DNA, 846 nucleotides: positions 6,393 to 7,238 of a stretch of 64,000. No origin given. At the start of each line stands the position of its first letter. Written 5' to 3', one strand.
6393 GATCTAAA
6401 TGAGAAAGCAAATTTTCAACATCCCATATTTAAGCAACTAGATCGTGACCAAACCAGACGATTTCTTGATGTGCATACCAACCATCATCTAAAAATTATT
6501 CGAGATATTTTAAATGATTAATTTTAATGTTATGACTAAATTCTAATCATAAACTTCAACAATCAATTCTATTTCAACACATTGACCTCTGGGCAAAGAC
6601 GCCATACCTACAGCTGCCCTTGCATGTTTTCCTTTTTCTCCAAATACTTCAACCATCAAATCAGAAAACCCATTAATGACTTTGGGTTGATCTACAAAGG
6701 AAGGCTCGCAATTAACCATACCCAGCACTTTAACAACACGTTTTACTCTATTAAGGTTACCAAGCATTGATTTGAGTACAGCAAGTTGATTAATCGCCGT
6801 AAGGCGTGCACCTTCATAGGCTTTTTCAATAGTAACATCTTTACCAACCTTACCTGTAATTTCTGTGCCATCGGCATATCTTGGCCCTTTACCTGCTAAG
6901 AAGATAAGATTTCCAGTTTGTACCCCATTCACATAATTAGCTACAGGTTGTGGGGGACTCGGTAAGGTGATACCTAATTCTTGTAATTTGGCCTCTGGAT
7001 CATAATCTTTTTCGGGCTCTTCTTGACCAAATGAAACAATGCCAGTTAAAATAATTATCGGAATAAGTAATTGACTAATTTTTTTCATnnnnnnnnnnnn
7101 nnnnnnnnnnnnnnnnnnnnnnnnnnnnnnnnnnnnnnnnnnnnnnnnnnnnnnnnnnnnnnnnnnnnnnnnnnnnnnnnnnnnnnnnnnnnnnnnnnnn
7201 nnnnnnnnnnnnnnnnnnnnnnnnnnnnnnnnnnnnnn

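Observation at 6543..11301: Operon of three exported enzymes: M19 dehydropeptidase-like dipeptidase, beta-propeller-amidohydrolase fusion, and a signal-peptide-bearing RidA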

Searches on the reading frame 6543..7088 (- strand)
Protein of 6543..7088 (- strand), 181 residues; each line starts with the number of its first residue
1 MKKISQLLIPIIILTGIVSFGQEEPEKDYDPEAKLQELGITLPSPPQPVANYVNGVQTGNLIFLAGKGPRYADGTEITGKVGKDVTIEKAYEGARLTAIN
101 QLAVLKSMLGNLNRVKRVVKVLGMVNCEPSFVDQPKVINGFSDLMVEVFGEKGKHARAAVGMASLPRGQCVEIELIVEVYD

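Call 4: search_protein_families(library=pfam, proteins=[window:6543-7088:-], max_evalue=0.01)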
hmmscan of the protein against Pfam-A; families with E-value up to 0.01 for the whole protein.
window:6543-7088:- (181 aa): 2 families
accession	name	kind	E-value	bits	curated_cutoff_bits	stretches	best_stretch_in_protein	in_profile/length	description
PF14588.11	YjgF_endoribonc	-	5.3e-20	72.2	35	1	33-167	2-136/148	YjgF/chorismate_mutase-like, putative endoribonuclease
PF01042.26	Ribonuc_L-PSP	-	1.5e-11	44.8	27.3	1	46-178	5-120/121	Endoribonuclease L-PSP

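Call 5: search_protein_families(library=ncbifam, proteins=[window:6543-7088:-], max_evalue=0.01)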
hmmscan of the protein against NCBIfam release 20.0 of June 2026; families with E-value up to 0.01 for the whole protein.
window:6543-7088:- (181 aa): 1 family
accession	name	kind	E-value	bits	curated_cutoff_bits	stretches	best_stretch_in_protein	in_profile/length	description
TIGR00004.1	TIGR00004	subfamily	7.4e-09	35.9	106.25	1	44-177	8-123/125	Rid family detoxifying hydrolase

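Call 6: find_homologous_proteins(query=window:6543-7088:-)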
Query window:6543-7088:- (181 aa): 8000 proteins with E <= 0.001 among 8000 candidates; the best 120 are listed.
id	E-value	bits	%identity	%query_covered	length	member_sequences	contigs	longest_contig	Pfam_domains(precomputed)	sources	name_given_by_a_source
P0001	3.1e-112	390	100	100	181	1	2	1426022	PF14588.12,PF01042.27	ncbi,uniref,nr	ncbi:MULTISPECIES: RidA family protein [Croceitalea]|uniref:RidA family protein n=1 Tax=Croceitalea 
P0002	1.6e-111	388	99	100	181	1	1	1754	PF14588.12,PF01042.27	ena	-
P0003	9.1e-111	386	97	100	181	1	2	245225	PF14588.12,PF01042.27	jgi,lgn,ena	-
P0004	4.8e-110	383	97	100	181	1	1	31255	PF14588.12,PF01042.27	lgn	-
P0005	3.5e-107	374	93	100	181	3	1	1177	PF14588.12,PF01042.27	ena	-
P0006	8.0e-102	356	91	100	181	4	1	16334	PF14588.12,PF01042.27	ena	-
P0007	8.3e-102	356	90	100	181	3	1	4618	PF14588.12,PF01042.27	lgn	-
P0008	2.9e-95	335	84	100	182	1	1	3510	PF14588.12,PF01042.27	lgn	-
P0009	3.4e-92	325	81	100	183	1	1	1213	PF14588.12,PF01042.27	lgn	-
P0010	5.5e-92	324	85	92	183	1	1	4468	PF14588.12,PF01042.27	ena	-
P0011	1.2e-91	323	91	87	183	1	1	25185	PF14588.12,PF01042.27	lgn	-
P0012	5.6e-91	321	81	98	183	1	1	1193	PF14588.12,PF01042.27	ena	-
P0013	7.4e-91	321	88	88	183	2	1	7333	PF14588.12,PF01042.27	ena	-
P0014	2.3e-90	319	90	87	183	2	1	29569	PF14588.12,PF01042.27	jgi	-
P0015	2.7e-90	319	81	99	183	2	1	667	PF14588.12,PF01042.27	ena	-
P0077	1.1e-85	304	85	87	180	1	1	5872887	PF14588.12,PF01042.27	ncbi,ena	-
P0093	4.5e-85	302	83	88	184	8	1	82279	PF14588.12,PF01042.27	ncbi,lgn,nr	ncbi:MAG: RidA family protein [Lewinellaceae bacterium]|nr:RidA family protein [Lewinellaceae bacter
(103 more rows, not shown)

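Call 7: find_encoding_contigs(protein=P0077, flank=10000, max_places=3)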
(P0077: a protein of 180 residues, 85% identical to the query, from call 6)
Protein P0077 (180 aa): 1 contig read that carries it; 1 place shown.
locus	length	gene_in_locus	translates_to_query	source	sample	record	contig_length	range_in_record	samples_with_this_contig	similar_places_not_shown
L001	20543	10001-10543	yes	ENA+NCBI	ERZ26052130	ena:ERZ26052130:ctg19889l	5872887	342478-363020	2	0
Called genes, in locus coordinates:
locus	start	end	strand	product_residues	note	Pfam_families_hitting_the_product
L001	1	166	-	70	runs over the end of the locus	-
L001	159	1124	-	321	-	PF08450:SGL (faint), PF01436:NHL (faint)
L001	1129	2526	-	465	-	PF13360:PQQ_2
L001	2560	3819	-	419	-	PF13360:PQQ_2 (weak), PF01011:PQQ (faint), PF13360:PQQ_2, PF13570:Beta-prop_ACSF4 (weak)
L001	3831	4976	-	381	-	PF01011:PQQ (faint), PF13360:PQQ_2, PF13570:Beta-prop_ACSF4 (faint)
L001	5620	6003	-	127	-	PF00903:Glyoxalase (weak)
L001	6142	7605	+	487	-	-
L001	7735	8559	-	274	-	PF12388:Peptidase_M57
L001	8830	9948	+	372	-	PF01244:Peptidase_M19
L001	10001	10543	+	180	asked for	PF14588:YjgF_endoribonc, PF01042:Ribonuc_L-PSP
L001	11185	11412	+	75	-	-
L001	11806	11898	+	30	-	-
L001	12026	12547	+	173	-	PF07719:TPR_2 (faint), PF13181:TPR_8 (faint), PF13424:TPR_12 (faint), PF14559:TPR_19 (faint), PF13431:TPR_17 (faint)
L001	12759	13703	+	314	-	-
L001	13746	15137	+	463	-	PF01139:RtcB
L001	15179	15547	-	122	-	PF00072:Response_reg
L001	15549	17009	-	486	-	PF01590:GAF (weak), PF13185:GAF_2, PF13492:GAF_3 (weak), PF00512:HisKA, PF02518:HATPase_c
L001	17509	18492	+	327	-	PF00135:COesterase, PF20434:BD-FAE, PF07859:Abhydrolase_3, PF12697:Abhydrolase_6 (weak), PF00326:Peptidase_S9, PF01738:DLH (weak)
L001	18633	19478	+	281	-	PF03935:SKN1_KRE6_Sbg1 (weak), PF00722:Glyco_hydro_16, PF26113:GH16_XgeA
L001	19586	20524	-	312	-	PF02775:TPP_enzyme_C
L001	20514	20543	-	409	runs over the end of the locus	PF01855:POR_N, PF17147:PFOR_II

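Call 8: find_encoding_contigs(protein=P0093, flank=10000, max_places=3)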
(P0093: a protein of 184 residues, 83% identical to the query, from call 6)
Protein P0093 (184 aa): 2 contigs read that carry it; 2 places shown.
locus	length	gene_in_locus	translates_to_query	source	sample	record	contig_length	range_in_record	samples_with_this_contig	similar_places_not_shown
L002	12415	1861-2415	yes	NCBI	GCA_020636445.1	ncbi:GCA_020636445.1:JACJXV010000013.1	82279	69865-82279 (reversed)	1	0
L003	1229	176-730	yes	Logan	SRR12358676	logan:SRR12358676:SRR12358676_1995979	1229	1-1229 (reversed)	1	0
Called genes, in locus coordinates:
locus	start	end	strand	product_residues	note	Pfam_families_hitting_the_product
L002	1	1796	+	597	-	PF01979:Amidohydro_1, PF07969:Amidohydro_3 (weak)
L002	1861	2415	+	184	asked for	PF14588:YjgF_endoribonc, PF01042:Ribonuc_L-PSP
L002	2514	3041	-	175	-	-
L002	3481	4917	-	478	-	PF01946:Thi4, PF07992:Pyr_redox_2 (weak), PF00890:FAD_binding_2, PF01266:DAO, PF01494:FAD_binding_3 (weak), PF01593:Amino_oxidase, PF12831:FAD_oxidored (weak), PF13450:NAD_binding_8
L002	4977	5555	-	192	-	PF00027:cNMP_binding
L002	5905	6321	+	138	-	-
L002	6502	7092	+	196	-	PF04079:SMC_ScpB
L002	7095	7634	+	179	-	PF10652:DUF2480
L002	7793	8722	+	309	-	PF01464:SLT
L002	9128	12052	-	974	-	PF12895:ANAPC3 (faint), PF13432:TPR_16 (faint), PF07719:TPR_2 (faint), PF13174:TPR_6 (faint), PF13181:TPR_8 (faint), PF13428:TPR_14 (faint), PF13424:TPR_12 (weak)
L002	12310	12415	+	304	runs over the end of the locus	PF01551:Peptidase_M23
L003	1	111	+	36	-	?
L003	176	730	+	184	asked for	PF14588:YjgF_endoribonc, PF01042:Ribonuc_L-PSP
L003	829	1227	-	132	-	?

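Call 10: search_solved_structures(query=window:6543-7088:-, max_evalue=0.001, show_alignments=2)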
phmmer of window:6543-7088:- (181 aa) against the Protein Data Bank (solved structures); distinct sequences matched with E-value up to 0.001: 6.
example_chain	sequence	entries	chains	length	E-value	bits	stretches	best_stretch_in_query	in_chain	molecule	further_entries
3d01_A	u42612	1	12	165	1.1e-36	129.7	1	32-179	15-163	Uncharacterized protein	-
9bk9_A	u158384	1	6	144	4.6e-26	95.1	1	55-179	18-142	Rid family protein PA0814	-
2otm_A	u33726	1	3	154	7.7e-22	81.4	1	30-166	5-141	Hypothetical protein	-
9bkb_A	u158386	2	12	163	4.2e-18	69.2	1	50-178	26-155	Rid family protein ACIAD3089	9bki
2dyy_A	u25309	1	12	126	6.1e-05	26.3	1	43-176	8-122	UPF0076 protein PH0854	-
3k0t_A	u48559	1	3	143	0.00066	23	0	44-177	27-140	Endoribonuclease L-PSP, putative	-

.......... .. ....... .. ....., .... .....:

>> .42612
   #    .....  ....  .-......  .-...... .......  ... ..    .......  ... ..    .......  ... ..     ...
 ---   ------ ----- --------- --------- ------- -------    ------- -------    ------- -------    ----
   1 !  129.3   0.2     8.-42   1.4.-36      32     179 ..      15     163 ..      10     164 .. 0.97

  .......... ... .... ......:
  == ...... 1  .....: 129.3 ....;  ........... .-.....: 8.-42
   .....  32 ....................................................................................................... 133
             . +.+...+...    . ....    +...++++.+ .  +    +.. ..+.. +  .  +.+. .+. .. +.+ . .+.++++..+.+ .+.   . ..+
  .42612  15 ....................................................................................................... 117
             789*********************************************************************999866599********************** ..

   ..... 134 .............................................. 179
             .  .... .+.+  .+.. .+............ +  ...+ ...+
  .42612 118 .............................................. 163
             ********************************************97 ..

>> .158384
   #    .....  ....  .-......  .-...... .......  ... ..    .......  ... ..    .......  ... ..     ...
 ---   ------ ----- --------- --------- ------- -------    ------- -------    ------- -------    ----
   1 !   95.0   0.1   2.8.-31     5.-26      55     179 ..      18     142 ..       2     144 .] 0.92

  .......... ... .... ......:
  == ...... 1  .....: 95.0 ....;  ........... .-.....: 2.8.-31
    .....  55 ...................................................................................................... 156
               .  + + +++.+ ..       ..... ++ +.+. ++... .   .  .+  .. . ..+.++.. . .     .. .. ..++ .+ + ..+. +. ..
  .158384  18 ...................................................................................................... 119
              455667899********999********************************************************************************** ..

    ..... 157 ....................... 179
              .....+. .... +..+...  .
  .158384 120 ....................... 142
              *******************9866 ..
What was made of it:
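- On Rid (imine-deaminase-competent subfamilies RidA, Rid1-3): They align with the same residues of 3d01 and PA0814 (call 10).
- On RidA subfamily proper: RidA-type PDB chains match only at 6e-5 or weaker, whereas Rid1 PA0814 matches at 5e-26 (call 10).
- Closest known: Rid1 subfamily proteins PA0814. Same: These are the best sequence relatives with structures (call 10).
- Closest known: Rid1 subfamily proteins PA0814. Different: The solved relatives show no comparable N-terminal leader in the alignments: the match to 3d01 starts at chain residue 15 and to PA0814 at residue 18, against query residues 32 and 55 (call 10).
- PDB relatives are 3d01 (1e-36) and PA0814 (5e-26) (call 10).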

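Call 13: find_related_loci(query=A1, collection=genome_contigs, flank=10000)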
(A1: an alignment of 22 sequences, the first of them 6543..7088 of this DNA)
Query A1 (181 aa) in genome_contigs; peptide patterns used: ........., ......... (x = any residue, [..] = any of these).
384 stretches matched a pattern; 380 encode a relative of the query (tblastn E <= 1e-3); the best 80 are kept; 80 distinct loci.
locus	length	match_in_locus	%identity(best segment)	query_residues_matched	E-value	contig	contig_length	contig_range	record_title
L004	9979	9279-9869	77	1-181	3e-95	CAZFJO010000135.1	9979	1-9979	MAG TPA_asm: uncultured Saprospiraceae bacterium isolate binchicken_co366_67 genome assembly, contig: NODE_5012_length_9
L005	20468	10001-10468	91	26-181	4e-94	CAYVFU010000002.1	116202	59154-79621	MAG TPA_asm: uncultured Saprospiraceae bacterium isolate SRP268394_co1_160 genome assembly, contig: NODE_155_length_1162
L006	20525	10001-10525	81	4-181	4e-94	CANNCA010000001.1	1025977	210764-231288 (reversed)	uncultured Flavobacteriaceae bacterium isolate N2Y089-1.fasta genome assembly, contig: NODE_1, whole genome shotgun sequ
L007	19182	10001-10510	83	12-181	3e-94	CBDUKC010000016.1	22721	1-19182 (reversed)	MAG TPA_asm: uncultured Maribacter sp. isolate SRR22808120_concoct_56 genome assembly, contig: ERZ25043458.1760, whole g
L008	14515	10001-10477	88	23-181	8e-94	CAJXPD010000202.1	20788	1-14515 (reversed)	MAG TPA_asm: uncultured Lewinella sp. isolate SRR3880209_bin.3_MetaBAT_v2.12.1_MAG genome assembly, contig: NODE_373_len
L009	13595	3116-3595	87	22-181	1e-93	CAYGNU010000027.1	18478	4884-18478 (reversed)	MAG TPA_asm: uncultured Roseivirgaceae bacterium isolate ERP117304_co1_21 genome assembly, contig: NODE_3041_length_1847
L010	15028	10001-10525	81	7-181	2e-93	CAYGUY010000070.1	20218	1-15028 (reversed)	MAG TPA_asm: uncultured Maribacter sp. isolate ERP117304_co3_123 genome assembly, contig: NODE_3786_length_20218_cov_19.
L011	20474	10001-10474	88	23-180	3e-93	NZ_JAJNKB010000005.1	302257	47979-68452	Portibacter marinus strain 10MBP4-2-1 NODE_5_length_302257_cov_28.018101, whole genome shotgun sequence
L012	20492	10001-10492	84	18-181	5e-93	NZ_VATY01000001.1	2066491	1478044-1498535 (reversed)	Maribacter algarum strain RZ26 Scaffold1, whole genome shotgun sequence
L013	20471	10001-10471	88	25-181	2e-92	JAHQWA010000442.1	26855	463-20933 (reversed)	MAG: Saprospiraceae bacterium isolate MAG.096 Posi_096-P55062, whole genome shotgun sequence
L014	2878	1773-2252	88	22-181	1e-94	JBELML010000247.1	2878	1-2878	MAG: Saprospiraceae bacterium isolate REMEI175_ass_metaspades_bin.13 NODE_23704_length_2878_cov_17.415515, whole genome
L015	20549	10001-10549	77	1-181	4e-92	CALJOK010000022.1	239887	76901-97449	MAG: uncultured Saprospiraceae bacterium isolate B3_Bin_Bin_130_1 genome assembly, contig: c_000000208868, whole genome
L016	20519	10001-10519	82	7-181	3e-92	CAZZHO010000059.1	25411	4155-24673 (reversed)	MAG TPA_asm: uncultured Roseivirgaceae bacterium isolate SRP135972_co1_126 genome assembly, contig: NODE_1782_length_254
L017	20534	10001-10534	79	4-181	9e-92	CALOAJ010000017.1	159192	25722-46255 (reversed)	MAG: uncultured Flavobacteriaceae bacterium isolate HOU_bin.0086 genome assembly, contig: contig_12817, whole genome sho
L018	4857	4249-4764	81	11-181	1e-91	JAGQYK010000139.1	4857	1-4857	MAG: Cyclobacteriaceae bacterium isolate HKST-UBA63 NODE_139_length_4857_cov_4.682218, whole genome shotgun sequence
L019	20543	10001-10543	78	2-181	8e-92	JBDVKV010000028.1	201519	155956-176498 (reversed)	MAG: Cyclobacteriaceae bacterium isolate LC.10.F.D3_173_68 LC_10_F_D3_173_68_000000000028, whole genome shotgun sequence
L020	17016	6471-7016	76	1-181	5e-91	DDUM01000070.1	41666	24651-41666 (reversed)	MAG TPA_asm: Flammeovirgaceae bacterium UBA2338 UBA2338_contig_3777, whole genome shotgun sequence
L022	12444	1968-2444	87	23-181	5e-91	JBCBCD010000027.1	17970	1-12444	MAG: Bacteroidota bacterium isolate J06592_3 NODE_337_length_17970_cov_5.915378, whole genome shotgun sequence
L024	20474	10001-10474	85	24-181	6e-91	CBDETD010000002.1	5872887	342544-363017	MAG: Cyclobacteriaceae bacterium isolate 2f311e49-8876-4212-8e40-171587dd0d75 genome assembly, contig: contig_2, whole g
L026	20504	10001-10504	81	14-181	2e-90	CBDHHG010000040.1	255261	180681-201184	MAG: Saprospiraceae bacterium isolate 0686931a-47d0-4a04-b860-bc07bf0ef539 genome assembly, contig: contig_40, whole gen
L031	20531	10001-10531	76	5-181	1e-89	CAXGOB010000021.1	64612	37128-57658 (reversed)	MAG TPA_asm: uncultured Saprospiraceae bacterium isolate ERR594325_concoct_111 genome assembly, contig: ERZ6778423.349,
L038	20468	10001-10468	84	26-181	8e-89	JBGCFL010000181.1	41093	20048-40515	MAG: Ekhidna sp. isolate SGMAG-22 contig181, whole genome shotgun sequence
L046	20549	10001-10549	74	1-181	3e-87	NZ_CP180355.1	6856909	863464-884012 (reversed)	MAG: Imperialibacter sp. isolate tig00000051 chromosome, complete genome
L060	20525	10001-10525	77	7-181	2e-86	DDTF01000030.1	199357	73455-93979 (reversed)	MAG TPA_asm: Flammeovirgaceae bacterium UBA2371 UBA2371_contig_11040, whole genome shotgun sequence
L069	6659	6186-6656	82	25-181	2e-85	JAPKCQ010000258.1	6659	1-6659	MAG: Lewinella sp. isolate ANT-68 NODE_1591_length_6659_cov_9.087977, whole genome shotgun sequence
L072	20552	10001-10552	73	3-181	2e-85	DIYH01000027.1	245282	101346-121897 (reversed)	MAG TPA_asm: Flammeovirgaceae bacterium UBA6059 UBA6059_contig_138, whole genome shotgun sequence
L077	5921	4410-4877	81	26-181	9e-85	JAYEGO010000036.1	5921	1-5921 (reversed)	MAG: Bacteroidota bacterium isolate MAG244 MAG244_36, whole genome shotgun sequence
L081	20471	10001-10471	82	25-181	7e-85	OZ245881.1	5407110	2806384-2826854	MAG: Cyclobacteriaceae bacterium isolate 39eaea8b-e375-4e8a-a63b-0812bad0b9fd genome assembly, chromosome: 1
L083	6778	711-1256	73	3-181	1e-84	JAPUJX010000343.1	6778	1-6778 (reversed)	MAG: Gammaproteobacteria bacterium isolate KW1-S15_132 KW1-S15_132_cg343, whole genome shotgun sequence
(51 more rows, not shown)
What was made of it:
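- The genome scan gave 380 matches in a one-genome-per-species collection that encode a relative of the exported Rid, and 80 loci were retrieved (call 13).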

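Call 29: search_protein_families(library=pfam, proteins=[L031:10562-11512:+, L019:8638-9978:+, L072:7243-8520:+, L083:2727-3644:-, L077:418-1962:+, L077:2141-3730:+, L069:3863-5563:+, L046:15388-16443:-, L020:3265-6357:+, L060:8822-9943:+], max_evalue=0.001)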
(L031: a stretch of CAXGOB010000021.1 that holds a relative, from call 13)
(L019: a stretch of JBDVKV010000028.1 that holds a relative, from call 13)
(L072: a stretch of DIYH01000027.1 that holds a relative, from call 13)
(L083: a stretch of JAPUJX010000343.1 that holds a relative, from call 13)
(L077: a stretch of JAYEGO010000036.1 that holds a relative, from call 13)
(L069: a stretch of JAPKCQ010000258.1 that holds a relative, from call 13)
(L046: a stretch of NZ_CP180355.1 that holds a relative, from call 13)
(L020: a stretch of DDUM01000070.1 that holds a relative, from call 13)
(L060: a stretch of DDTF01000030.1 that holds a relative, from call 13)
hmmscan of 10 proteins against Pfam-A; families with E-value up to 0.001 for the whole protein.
L031:10562-11512:+ (316 aa): 2 families
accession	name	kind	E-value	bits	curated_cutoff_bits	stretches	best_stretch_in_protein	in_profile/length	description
PF13483.12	Lactamase_B_3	-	2.5e-08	34.5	24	1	39-180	2-90/160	Beta-lactamase superfamily domain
PF12706.13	Lactamase_B_2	-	1.6e-05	25.1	27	1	99-176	28-116/200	Beta-lactamase superfamily domain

L019:8638-9978:+ (446 aa): 2 families
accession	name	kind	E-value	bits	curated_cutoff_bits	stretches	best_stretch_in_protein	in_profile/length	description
PF01979.26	Amidohydro_1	-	1.8e-25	90.3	25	1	76-442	2-345/345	Amidohydrolase family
PF07969.17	Amidohydro_3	-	1.5e-07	31.7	29.7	0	385-442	411-471/472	Amidohydrolase family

L072:7243-8520:+ (425 aa): 4 families
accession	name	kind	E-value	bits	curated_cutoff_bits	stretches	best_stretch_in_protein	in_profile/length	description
PF00266.25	Aminotran_5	-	3.1e-58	198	21.5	1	103-416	42-371/371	Aminotransferase class-V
PF00155.27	Aminotran_1_2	-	1.8e-07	31.1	19.7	1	107-244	45-193/361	Aminotransferase class I and II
PF01053.26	Cys_Met_Meta_PP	-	4.4e-07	29.2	27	1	188-264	125-200/381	Cys/Met metabolism PLP-dependent enzyme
PF01041.23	DegT_DnrJ_EryC1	-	2.1e-06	27.6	19.8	1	127-242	45-151/360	DegT/DnrJ/EryC1/StrS aminotransferase family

L083:2727-3644:- (305 aa): 1 family
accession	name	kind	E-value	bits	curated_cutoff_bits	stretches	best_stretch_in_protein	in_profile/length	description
PF02633.19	Creatininase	-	3.7e-56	190.6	31.3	1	39-295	2-238/238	Creatinine amidohydrolase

L077:418-1962:+ (514 aa): 8 families
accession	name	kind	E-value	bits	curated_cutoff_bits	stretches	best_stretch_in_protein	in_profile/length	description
PF01593.30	Amino_oxidase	-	1.9e-14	54.2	19.8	1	15-489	1-424/443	Flavin containing amine oxidoreductase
PF01266.30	DAO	-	3.4e-11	43.7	27.9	1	7-43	1-38/353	FAD dependent oxidoreductase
PF13450.12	NAD_binding_8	-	4.9e-10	40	21.9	1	10-66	1-54/68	NAD(P)-binding Rossmann-like domain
PF00890.30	FAD_binding_2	-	1.9e-09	37.7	20.4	1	7-43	1-37/414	FAD binding domain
PF03486.20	HI0933_like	-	3.8e-09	36.8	50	0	7-41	2-36/244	HI0933-like protein Rossmann domain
PF07992.20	Pyr_redox_2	-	4.6e-08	33.3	26.1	1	7-39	2-35/291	Pyridine nucleotide-disulphide oxidoreductase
PF12831.13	FAD_oxidored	-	0.00022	21.1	27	1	7-57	1-52/416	FAD dependent oxidoreductase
PF01946.23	Thi4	-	0.0005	19.8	26.2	1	5-44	17-57/235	Thi4 family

L077:2141-3730:+ (529 aa): 1 family
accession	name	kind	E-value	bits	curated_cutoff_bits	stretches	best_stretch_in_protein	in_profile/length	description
PF01289.24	Thiol_cytolysin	-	2.6e-45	155.2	25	1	96-372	54-345/353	Thiol-activated cytolysin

L069:3863-5563:+ (566 aa): 1 family
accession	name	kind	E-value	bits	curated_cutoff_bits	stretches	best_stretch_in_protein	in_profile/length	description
PF00756.26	Esterase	-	2.7e-05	24.5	22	1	298-353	94-147/251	Putative esterase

L046:15388-16443:- (351 aa): 1 family
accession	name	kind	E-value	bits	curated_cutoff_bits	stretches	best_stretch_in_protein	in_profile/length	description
PF14240.11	YHYH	-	3.7e-09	37.3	25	1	229-306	21-110/193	YHYH protein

L020:3265-6357:+ (1030 aa): 3 families
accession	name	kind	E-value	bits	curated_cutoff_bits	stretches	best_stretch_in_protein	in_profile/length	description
PF15902.12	Sortilin-Vps10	-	5.7e-31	108.2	33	4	80-199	3-112/446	Sortilin, neurotensin receptor 3,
PF02012.26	BNR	-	7.3e-11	40.8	27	0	245-256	1-12/12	BNR/Asp-box repeat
PF13088.12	BNR_2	-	1.4e-08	34.9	31.4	1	527-662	83-202/277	BNR repeat-like domain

L060:8822-9943:+ (373 aa): 4 families
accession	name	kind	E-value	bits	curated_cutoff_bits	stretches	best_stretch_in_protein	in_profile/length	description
PF13517.12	FG-GAP_3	-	2.4e-61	204.6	26.9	6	197-257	1-60/61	FG-GAP-like repeat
PF01839.29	FG-GAP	-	1.4e-31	108.3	22.1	3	290-312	3-25/37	FG-GAP repeat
PF12256.14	TcdB_toxin_midN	-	2.4e-05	24.2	24.8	0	190-220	27-55/181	Insecticide toxin TcdB middle/N-terminal region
PF00404.24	Dockerin_1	-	0.0001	22.9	22.9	0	184-203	24-43/57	Dockerin type I domain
